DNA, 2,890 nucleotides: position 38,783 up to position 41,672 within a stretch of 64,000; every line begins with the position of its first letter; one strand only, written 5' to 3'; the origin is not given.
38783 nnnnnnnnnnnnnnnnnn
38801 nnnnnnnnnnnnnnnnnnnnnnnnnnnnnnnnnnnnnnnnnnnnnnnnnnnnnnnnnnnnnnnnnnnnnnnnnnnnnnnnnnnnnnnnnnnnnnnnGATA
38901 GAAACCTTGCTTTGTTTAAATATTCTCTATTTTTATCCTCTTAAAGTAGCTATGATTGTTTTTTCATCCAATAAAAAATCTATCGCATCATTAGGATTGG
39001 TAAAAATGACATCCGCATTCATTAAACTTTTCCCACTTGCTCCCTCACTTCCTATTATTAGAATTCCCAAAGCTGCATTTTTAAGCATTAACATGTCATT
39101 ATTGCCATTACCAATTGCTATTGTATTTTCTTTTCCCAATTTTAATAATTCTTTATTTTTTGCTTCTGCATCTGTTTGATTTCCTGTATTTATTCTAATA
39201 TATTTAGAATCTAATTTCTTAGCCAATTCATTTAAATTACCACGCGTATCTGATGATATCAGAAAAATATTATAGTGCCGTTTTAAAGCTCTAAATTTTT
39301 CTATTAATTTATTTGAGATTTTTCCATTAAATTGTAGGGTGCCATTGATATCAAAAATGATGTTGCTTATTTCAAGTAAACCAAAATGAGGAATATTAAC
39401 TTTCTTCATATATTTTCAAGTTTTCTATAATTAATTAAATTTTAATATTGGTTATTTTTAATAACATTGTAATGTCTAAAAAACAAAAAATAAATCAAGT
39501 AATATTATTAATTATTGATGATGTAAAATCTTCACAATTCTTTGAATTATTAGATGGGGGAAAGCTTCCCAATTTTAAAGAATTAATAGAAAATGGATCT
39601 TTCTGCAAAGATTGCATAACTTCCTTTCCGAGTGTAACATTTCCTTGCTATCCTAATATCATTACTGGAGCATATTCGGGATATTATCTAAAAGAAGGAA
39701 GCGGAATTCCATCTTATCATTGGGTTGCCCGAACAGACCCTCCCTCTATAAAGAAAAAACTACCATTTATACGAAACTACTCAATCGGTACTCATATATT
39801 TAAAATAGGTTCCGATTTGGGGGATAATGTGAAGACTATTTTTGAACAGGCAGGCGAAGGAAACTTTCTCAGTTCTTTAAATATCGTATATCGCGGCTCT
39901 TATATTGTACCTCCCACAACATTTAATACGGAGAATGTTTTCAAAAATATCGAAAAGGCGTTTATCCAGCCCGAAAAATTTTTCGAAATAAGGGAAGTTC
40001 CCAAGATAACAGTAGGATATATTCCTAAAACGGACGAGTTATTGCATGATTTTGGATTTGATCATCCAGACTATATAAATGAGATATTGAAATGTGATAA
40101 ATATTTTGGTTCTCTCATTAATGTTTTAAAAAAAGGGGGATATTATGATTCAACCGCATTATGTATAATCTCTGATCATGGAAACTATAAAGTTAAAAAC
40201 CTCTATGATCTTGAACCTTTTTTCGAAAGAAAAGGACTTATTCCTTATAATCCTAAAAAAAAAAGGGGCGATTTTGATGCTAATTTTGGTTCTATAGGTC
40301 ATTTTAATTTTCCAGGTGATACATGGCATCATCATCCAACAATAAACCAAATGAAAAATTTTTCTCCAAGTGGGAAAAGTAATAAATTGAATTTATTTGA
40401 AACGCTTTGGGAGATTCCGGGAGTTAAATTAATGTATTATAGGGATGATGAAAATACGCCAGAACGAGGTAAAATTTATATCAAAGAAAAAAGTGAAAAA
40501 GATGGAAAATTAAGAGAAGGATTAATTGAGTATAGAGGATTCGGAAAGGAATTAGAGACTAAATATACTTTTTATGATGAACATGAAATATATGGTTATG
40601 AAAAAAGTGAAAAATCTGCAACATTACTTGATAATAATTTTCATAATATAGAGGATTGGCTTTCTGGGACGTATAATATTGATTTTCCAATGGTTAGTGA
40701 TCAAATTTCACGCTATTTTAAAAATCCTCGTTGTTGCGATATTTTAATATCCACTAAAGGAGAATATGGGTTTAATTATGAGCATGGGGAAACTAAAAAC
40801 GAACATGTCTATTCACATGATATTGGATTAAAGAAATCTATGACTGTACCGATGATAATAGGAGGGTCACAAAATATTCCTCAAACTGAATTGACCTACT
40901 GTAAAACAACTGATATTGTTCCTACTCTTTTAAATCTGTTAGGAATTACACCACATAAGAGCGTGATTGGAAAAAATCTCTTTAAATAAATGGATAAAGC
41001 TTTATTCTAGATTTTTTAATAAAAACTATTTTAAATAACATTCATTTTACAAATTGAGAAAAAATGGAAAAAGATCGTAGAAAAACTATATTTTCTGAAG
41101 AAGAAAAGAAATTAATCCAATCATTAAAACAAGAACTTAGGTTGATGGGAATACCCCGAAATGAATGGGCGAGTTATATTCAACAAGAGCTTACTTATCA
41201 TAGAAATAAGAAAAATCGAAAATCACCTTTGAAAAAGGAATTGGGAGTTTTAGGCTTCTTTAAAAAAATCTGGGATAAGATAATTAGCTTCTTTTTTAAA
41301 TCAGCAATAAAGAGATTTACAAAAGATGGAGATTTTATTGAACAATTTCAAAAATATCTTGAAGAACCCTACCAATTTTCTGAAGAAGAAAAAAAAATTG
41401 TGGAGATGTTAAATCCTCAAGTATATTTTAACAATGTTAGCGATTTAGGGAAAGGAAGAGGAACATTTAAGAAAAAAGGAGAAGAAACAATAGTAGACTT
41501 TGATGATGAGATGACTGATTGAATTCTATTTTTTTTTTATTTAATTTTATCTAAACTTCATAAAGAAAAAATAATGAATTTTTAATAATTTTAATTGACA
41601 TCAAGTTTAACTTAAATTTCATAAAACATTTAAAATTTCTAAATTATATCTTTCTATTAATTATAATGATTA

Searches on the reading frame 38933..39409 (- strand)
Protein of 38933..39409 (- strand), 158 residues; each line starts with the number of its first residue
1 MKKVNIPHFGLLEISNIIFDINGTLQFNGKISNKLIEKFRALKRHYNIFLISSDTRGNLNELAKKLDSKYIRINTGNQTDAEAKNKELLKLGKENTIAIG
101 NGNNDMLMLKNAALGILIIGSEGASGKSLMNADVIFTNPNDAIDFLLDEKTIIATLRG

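Call 3: search_protein_families(library=pfam, proteins=[window:38933-39409:-], max_evalue=1)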
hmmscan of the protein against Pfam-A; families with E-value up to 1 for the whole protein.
window:38933-39409:- (158 aa): 5 families
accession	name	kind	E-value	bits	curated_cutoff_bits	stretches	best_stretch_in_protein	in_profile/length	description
PF08282.18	Hydrolase_3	-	1.1e-06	29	20.9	2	87-117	197-227/255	haloacid dehalogenase-like hydrolase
PF00702.32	Hydrolase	-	2.1e-06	28.7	26.4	1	34-112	102-190/191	haloacid dehalogenase-like hydrolase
PF13344.12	Hydrolase_6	-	0.046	14.2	27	1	17-91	1-76/101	Haloacid dehalogenase-like hydrolase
PF24190.1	OB_RNR_2nd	-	0.12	13.2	27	1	70-105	13-48/67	Ribonuclease R second OB domain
PF12710.13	HAD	-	0.16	12.8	27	0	74-110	147-189/189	haloacid dehalogenase-like hydrolase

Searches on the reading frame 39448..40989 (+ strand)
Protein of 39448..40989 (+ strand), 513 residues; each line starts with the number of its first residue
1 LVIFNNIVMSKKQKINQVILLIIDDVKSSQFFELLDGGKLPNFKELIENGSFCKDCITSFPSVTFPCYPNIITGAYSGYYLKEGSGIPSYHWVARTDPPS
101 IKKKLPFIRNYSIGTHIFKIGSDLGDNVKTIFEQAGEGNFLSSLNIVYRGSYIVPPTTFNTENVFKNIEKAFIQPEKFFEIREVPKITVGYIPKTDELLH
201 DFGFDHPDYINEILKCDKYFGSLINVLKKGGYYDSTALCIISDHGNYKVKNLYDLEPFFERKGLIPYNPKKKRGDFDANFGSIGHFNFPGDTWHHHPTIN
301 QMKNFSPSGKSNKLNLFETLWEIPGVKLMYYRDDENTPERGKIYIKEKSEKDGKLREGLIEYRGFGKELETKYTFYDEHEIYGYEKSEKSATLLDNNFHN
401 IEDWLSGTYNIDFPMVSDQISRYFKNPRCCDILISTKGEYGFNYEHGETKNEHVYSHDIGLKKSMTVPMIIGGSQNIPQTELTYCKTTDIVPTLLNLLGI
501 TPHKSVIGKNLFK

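Call 3: search_protein_families(library=pfam, proteins=[window:39448-40989:+], max_evalue=1)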
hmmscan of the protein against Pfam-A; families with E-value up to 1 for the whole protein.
window:39448-40989:+ (513 aa): 2 families
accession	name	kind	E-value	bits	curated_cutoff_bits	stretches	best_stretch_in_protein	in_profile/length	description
PF01663.27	Phosphodiest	-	2.2e-26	93.7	23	1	18-267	1-244/342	Type I phosphodiesterase / nucleotide pyrophosphatase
PF00884.28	Sulfatase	-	5.7e-09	36.2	25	2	206-246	203-243/301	Sulfatase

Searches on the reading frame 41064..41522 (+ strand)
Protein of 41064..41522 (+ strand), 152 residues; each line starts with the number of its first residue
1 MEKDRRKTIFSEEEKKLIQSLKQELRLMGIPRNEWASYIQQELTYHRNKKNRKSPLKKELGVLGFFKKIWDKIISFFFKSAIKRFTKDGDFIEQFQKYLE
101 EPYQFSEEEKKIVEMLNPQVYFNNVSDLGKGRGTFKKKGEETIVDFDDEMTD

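Call 3: search_protein_families(library=pfam, proteins=[window:41064-41522:+], max_evalue=1)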
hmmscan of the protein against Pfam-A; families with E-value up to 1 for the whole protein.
window:41064-41522:+ (152 aa): 2 families
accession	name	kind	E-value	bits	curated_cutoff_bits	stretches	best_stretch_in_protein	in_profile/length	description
PF22777.1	VKGC_lumenal_dom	-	0.037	14.4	27.7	1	76-126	72-115/152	Vitamin K-dependent gamma-carboxylase, lumenal domain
PF12686.12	DUF3800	-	0.16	13.1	21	1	15-149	33-97/149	Protein of unknown function (DUF3800)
